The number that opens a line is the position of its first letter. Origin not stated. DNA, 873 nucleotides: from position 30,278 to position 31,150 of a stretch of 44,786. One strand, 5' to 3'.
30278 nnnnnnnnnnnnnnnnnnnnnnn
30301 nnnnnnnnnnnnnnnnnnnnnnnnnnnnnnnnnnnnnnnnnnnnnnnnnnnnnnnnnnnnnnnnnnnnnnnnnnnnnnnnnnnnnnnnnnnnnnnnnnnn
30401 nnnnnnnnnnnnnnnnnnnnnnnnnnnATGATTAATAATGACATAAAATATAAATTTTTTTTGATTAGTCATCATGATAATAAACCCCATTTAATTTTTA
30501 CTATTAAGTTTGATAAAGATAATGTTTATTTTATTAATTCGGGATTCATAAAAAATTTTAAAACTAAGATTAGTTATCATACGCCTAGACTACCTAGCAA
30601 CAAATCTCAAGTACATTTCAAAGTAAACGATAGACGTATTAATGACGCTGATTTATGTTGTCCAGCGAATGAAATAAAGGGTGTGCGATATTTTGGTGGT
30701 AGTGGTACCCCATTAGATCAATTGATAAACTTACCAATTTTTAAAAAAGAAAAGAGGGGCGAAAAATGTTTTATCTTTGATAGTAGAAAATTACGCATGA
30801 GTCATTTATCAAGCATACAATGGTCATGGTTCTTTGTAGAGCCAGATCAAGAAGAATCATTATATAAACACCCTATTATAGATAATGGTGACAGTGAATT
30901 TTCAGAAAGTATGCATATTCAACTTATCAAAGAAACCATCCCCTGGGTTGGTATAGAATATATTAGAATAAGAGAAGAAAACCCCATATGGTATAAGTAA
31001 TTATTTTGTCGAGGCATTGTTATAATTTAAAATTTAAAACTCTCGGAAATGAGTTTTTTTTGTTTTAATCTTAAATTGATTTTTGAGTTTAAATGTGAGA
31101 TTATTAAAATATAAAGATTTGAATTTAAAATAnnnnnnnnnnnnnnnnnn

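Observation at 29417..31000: Uncharacterised two-gene module: compact SIR2-like protein translationally coupled to a 190-aa protein of unknown fold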

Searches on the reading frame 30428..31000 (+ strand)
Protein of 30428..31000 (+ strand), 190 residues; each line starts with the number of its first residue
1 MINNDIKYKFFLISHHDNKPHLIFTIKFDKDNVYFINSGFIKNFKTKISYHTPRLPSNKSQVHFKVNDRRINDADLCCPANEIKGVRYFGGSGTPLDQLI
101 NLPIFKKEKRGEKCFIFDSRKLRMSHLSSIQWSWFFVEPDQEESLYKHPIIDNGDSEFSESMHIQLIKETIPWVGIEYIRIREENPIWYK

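Call 4: search_protein_families(library=pfam, proteins=[window:30428-31000:+], max_evalue=1)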
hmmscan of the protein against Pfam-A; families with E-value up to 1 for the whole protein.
window:30428-31000:+ (190 aa): 0 families

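Call 5: search_protein_families(library=padloc, proteins=[window:30428-31000:+], max_evalue=1)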
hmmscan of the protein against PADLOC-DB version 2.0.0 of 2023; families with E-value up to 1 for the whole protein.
window:30428-31000:+ (190 aa): 0 families

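Call 6: search_protein_families(library=ncbifam, proteins=[window:30428-31000:+], max_evalue=1)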
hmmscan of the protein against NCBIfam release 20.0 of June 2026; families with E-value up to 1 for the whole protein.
window:30428-31000:+ (190 aa): 0 families

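Call 8: find_homologous_proteins(query=window:30428-31000:+)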
Query window:30428-31000:+ (190 aa): 1 proteins with E <= 0.001 among 24 candidates.
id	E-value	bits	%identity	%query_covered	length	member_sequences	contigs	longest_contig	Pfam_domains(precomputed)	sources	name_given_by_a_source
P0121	1.3e-127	441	100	100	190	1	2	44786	-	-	-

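Call 25: search_protein_representatives(protein=window:30428-31000:+)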
Query: 190 residues. Proteins with E-value up to 0.001 (for the whole library): 9; up to 1e-10: 5; up to 1e-30: 1. The best 9 are listed.
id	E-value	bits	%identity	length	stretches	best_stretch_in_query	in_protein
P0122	1.2e-42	162.4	48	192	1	3-190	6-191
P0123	5.0e-27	111.3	40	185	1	14-190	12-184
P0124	3.3e-20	89.1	42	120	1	74-190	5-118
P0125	1.2e-17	80.7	28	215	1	18-189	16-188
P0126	1.4e-17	80.5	43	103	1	87-190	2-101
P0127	1.5e-09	54.3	34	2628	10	44-82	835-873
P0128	2.1e-09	53.8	26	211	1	21-189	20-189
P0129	1.1e-04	38.4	27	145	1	79-182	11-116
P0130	6.1e-04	36.0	31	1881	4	47-103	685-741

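Call 28: find_encoding_contigs(protein=P0122, flank=5000, max_places=4)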
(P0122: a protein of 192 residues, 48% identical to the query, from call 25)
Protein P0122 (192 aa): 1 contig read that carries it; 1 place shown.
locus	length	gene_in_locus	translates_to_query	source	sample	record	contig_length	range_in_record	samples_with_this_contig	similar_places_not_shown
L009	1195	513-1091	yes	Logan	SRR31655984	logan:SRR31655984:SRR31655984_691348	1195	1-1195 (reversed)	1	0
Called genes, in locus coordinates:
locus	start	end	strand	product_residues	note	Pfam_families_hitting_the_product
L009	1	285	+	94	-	?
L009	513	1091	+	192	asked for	-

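Call 31: find_encoding_contigs(protein=P0123, flank=5000, max_places=4)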
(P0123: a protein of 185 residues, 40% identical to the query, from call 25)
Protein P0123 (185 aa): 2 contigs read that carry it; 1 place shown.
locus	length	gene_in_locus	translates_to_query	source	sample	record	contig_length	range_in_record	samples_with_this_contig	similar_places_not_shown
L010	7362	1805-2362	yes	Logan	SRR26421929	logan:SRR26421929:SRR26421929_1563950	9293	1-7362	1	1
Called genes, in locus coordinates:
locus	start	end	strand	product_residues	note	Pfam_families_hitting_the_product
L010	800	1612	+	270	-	PF14337:Abi_alpha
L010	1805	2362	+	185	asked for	-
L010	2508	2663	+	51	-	-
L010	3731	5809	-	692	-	PF02518:HATPase_c, PF00204:DNA_gyraseB, PF01751:Toprim, PF00986:DNA_gyraseB_C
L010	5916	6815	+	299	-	-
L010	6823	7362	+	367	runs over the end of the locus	PF01098:FTSW_RODA_SPOVE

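Call 32: find_encoding_contigs(protein=P0125, flank=5000, max_places=4)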
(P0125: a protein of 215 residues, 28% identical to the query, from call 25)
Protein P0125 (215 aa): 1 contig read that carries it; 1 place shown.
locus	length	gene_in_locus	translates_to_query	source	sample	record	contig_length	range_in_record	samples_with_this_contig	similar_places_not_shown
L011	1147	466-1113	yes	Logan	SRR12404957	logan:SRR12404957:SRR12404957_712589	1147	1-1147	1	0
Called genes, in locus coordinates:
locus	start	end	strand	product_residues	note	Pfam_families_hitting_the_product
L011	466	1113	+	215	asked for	-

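Call 42: predict_structure(alignment_id=A2)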
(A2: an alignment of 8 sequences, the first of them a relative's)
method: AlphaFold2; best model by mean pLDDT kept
length: 190 residues; sequences in the alignment: 8
mean_pLDDT: 82.5   pTM: 0.81
mean pLDDT of the five models: 82.5, 82.5, 82.4, 82.1, 82.0
residues with pLDDT >= 90: 73; 70-90: 89; 50-70: 22; < 50: 6
segments of 3 or more residues with pLDDT < 50: 1-3, 188-190
pLDDT, mean of each block of 10 residues (from residue 1): 73 94 92 85 80 68 79 67 85 90 90 92 80 92 87 75 91 91 58
secondary structure, 60 per line:
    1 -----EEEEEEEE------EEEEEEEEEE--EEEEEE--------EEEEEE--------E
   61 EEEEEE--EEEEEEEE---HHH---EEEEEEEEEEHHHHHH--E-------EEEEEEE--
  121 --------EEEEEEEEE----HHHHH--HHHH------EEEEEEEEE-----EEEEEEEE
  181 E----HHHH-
elements in order: E6-13 E20-29 E32-37 E46-51 E60-66 E69-76 E86-95 H96-101 E112-118 E129-137 H142-146 H149-152 E159-167 E173-181 H186-189

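Call 45: fold_search(model_id=the predicted structure, library=pdb)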
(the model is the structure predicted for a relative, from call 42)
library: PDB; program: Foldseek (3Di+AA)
matches with E <= 10: 776; with E <= 0.001: 0
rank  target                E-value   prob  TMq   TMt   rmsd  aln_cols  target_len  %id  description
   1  3bsd                  2.4e-02  0.14  0.18  0.11  20.5       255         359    8  Light harvesting protein from RC of Chlorobium tepidum (released 2008-01-22)
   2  6puf_G                4.5e-02  0.14  0.17  0.17  18.9       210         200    8  Structure of human MAIT A-F7 TCR in complex with human MR1-5'D-5-OP-RU (released 2020-02-19)
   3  3wo3_F                5.0e-02  0.23  0.22  0.15  23.4       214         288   11  Crystal structure of IL-18 in complex with IL-18 receptor alpha (released 2014-12-17)
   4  5yxn_A                5.0e-02  0.13  0.17  0.16  18.6       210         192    7  A T cell receptor in complex with HLA-A0201 restricted Hepatitis C virus NS3 peptide (KLVALGINAV) (released 2018-12-12)
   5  9k2i_D                5.6e-02  0.14  0.17  0.16  18.2       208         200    7  Rac1 epitope specific TCR 5934 binding to Rac1P29S-HLA-A2 (released 2025-10-22)
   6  3wo3_L                6.3e-02  0.20  0.21  0.17  22.6       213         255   11  Crystal structure of IL-18 in complex with IL-18 receptor alpha (released 2014-12-17)
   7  6pud_G                6.3e-02  0.14  0.17  0.17  18.4       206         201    7  Structure of human MAIT A-F7 TCR in complex with human MR1-5'OH-Pentyl-5-OP-U (released 2020-02-19)
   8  6pum_G                6.3e-02  0.13  0.17  0.17  18.8       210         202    8  Structure of human MAIT A-F7 TCR in complex with human MR1-2'D-5-OP-RU (released 2020-02-19)
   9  3wo4_B                6.7e-02  0.16  0.21  0.14  22.7       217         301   10  Crystal structure of the IL-18 signaling ternary complex (released 2014-12-17)
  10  6l9x                  7.0e-02  0.18  0.20  0.20  16.4       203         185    8  Xenons in frog EPDR1 (released 2020-11-11)
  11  6puc_G                7.0e-02  0.14  0.17  0.17  18.4       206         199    7  Structure of human MAIT A-F7 TCR in complex with human MR1-5-OP-RU (released 2020-02-19)
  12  4pji_E                7.5e-02  0.13  0.17  0.17  18.4       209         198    8  Structure of human MR1-Ac-6-FP in complex with human MAIT C-C10 TCR (released 2014-07-02)
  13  4l4t_D                7.9e-02  0.13  0.17  0.17  18.4       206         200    7  Structure of human MAIT TCR in complex with human MR1-6-FP (released 2013-07-17)
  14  7z50_H                8.8e-02  0.14  0.18  0.18  17.3       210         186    7  Structure of the highly diabetogenic 4.1-T cell receptor targeting a hybrid insulin peptide bound to I-Ag7. (released 2022-07-20)
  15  7z50_G                8.8e-02  0.12  0.18  0.18  18.4       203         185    9  Structure of the highly diabetogenic 4.1-T cell receptor targeting a hybrid insulin peptide bound to I-Ag7. (released 2022-07-20)
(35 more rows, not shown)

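Call 51: fold_search(model_id=the predicted structure, library=viral)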
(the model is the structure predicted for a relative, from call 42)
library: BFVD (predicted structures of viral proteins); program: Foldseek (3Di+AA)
matches with E <= 10: 797; with E <= 0.001: 0
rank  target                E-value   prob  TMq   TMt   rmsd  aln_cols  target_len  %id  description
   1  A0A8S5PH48            5.5e-02  0.25  0.24  0.23  15.1       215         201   10  Uncharacterized protein [Siphoviridae sp. ctLOE2]
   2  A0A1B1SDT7            1.1e-01  0.13  0.16  0.15  16.3       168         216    9  (no name in the UniProt tables at hand)
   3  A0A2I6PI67            1.4e-01  0.08  0.15  0.08  17.4       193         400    6  Baseplate wedge subunit and tail pin protein [Pseudomonas phage PMBT14]
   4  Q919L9                1.4e-01  0.14  0.21  0.12  16.5       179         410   12  Uncharacterized protein [Culex nigripalpus nucleopolyhedrovirus (isolate Florida/1997)]
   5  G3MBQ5                1.6e-01  0.33  0.16  0.04  12.9       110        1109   14  Gp189 [Bacillus phage G]
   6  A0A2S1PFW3            1.6e-01  0.06  0.14  0.05  16.3       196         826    8  Tail fiber protein [Pseudomonas phage 98PfluR60PP]
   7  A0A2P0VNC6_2          1.6e-01  0.06  0.14  0.04  18.7       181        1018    7  Glycosyl hydrolase family 65 protein [Tetraselmis virus 1]
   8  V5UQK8                2.2e-01  0.66  0.23  0.11   6.6        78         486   10  Minor tail protein [Enterococcus phage IME_EF3]
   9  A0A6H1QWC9            2.4e-01  0.60  0.16  0.07  12.2        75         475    9  Uncharacterized protein (Fragment) [Ostreococcus mediterraneus virus 2]
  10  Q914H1                2.4e-01  0.08  0.18  0.18  16.5       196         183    6  Uncharacterized protein 61 [Sulfolobus islandicus filamentous virus (isolate Iceland/Hveragerdi)]
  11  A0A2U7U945            2.5e-01  0.51  0.20  0.21  12.8        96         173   10  Uncharacterized protein [Pandoravirus quercus]
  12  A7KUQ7                2.5e-01  0.08  0.20  0.07  22.6       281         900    8  (no name in the UniProt tables at hand)
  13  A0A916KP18            3.1e-01  0.77  0.27  0.53   4.5       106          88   12  Uncharacterized protein [Adoxophyes honmai entomopoxvirus 'L']
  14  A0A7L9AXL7            3.1e-01  0.08  0.20  0.06  22.6       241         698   11  Uncharacterized protein [Pyramimonas orientalis virus]
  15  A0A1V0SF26            3.3e-01  0.13  0.20  0.12  14.1       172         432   10  Small RNA 2'-O-methyltransferase [Hokovirus HKV1]
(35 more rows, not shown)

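Call 52: find_related_loci(query=A4, collection=metagenome_contigs, flank=5000)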
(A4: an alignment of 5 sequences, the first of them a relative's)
Query A4 (190 aa) in metagenome_contigs; peptide patterns used: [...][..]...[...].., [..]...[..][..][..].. (x = any residue, [..] = any of these).
162 stretches matched a pattern; 4 encode a relative of the query (tblastn E <= 1e-3); 4 distinct loci.
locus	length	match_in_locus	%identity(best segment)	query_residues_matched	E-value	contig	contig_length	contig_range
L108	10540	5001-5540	44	1-189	7e-45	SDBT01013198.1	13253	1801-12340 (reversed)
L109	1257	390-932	44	1-190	1e-45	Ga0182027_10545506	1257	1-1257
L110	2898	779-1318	41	3-190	1e-37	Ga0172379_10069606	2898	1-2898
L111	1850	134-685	41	1-190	1e-37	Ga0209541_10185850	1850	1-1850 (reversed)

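Call 53: find_homologous_proteins(query=A2, max_evalue=0.01)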
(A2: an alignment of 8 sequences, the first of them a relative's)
Query A2 (8 sequences) (190 aa, profile of the alignment): 5 proteins with E <= 0.01 among 955 candidates.
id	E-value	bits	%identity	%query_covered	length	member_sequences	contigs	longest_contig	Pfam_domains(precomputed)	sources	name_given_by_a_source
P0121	1.3e-79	285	100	100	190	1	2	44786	-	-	-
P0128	9.2e-75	269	25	88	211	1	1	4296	-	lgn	-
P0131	7.0e-70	253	27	91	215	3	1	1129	-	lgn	-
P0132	1.9e-52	196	25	84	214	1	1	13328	-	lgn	-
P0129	3.4e-41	159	26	55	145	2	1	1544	-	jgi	jgi:hypothetical protein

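Call 70: find_encoding_contigs(protein=P0132, flank=5000, max_places=2)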
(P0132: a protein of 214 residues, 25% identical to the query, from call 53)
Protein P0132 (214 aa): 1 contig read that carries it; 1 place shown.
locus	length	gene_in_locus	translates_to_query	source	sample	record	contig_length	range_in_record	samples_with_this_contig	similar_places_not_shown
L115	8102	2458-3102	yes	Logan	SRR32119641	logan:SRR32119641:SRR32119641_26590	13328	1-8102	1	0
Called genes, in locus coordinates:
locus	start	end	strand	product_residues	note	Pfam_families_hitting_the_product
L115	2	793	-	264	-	?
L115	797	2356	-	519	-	PF12161:HsdM_N, PF02384:N6_Mtase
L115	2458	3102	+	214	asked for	-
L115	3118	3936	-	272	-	PF00574:CLP_protease (faint), PF25145:NfeD1b_N (weak), PF01343:Peptidase_S49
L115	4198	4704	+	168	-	-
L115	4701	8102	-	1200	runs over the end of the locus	-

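Call 71: find_encoding_contigs(protein=P0128, flank=5000, max_places=2)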
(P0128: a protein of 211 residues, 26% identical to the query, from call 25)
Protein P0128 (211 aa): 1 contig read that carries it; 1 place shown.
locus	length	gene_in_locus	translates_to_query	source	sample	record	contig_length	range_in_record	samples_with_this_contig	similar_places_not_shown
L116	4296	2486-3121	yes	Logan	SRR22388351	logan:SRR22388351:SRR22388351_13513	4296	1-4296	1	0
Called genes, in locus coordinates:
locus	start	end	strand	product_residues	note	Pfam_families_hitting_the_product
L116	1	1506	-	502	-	?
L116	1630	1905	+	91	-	-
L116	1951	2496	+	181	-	-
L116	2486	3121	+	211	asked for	-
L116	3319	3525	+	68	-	PF10122:Zn_ribbon_Com (weak)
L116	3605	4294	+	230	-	?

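Call 78: search_protein_families(library=pfam, proteins=[P0127, P0130, P0122, P0125], max_evalue=0.01)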
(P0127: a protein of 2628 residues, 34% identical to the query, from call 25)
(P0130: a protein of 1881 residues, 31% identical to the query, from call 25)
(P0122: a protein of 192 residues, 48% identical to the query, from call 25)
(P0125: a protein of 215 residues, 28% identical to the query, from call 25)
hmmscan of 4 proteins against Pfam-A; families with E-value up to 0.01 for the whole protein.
P0127 (2628 aa): 15 families
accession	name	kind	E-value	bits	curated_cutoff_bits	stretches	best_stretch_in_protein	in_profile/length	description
PF02494.22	HYR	-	0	1108.5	21.7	28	615-695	2-81/81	HYR domain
PF16403.11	Bact_surface_Ig-like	-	1.5e-20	73.4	27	0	506-525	46-65/71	Bacterial surface protein, Ig-like domain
PF13385.13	Laminin_G_3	-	4.3e-20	72.8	27.6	1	38-195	1-151/151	Concanavalin A-like lectin/glucanases superfamily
PF23237.1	HYR_4C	-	5e-14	52.7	27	0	1129-1186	20-73/73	HYR-like domain with 4 cysteines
PF25523.1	Ig_RIMBP2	-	6.6e-13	49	27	0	1113-1141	4-32/105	RIMBP2-like, immunoglobulin-like domain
PF00165.29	HTH_AraC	-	9.9e-08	32.4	26.6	0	1302-1320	6-23/42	Bacterial regulatory helix-turn-helix proteins, AraC family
PF12582.13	DUF3757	-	6.7e-06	26.8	23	0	1765-1840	4-76/125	Protein of unknown function (DUF3757)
PF17963.7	Big_9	-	2.2e-05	25.7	23.6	0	2198-2244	48-88/89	Bacterial Ig domain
PF05075.19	DUF684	-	9.5e-05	22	25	0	1245-1293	281-328/338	Protein of unknown function (DUF684)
PF15418.12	DUF4625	-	0.00011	22.9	27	0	502-528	101-127/131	Domain of unknown function (DUF4625)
PF22466.2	PSF3_N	-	0.00032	21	27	0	848-877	10-39/53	PSF3 N-terminal domain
PF09136.16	Glucodextran_B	-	0.00093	19.5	27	0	1649-1675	55-81/83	Glucodextranase, domain B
PF11939.13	NiFe-hyd_HybE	-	0.002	18.5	25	0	2127-2163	67-103/147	[NiFe]-hydrogenase assembly, chaperone, HybE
PF18540.6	DUF5626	-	0.0053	17.6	26.7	0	676-700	38-62/120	Domain of unknown function (DUF5626)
PF00472.26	RF-1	-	0.0086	16.5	35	0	1083-1098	14-29/116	RF-1 domain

P0130 (1881 aa): 1 family
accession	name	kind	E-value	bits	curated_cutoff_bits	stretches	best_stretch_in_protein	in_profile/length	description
PF19328.4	DAP_DH_C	-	0.00019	21.5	23.3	0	50-105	138-192/206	2,4-diaminopentanoate dehydrogenase C-terminal domain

P0122 (192 aa): 0 families

P0125 (215 aa): 0 families

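Call 83: search_protein_families(library=phrogs, proteins=[window:30428-31000:+], max_evalue=0.01)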
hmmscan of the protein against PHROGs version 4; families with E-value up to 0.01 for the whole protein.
window:30428-31000:+ (190 aa): 0 families
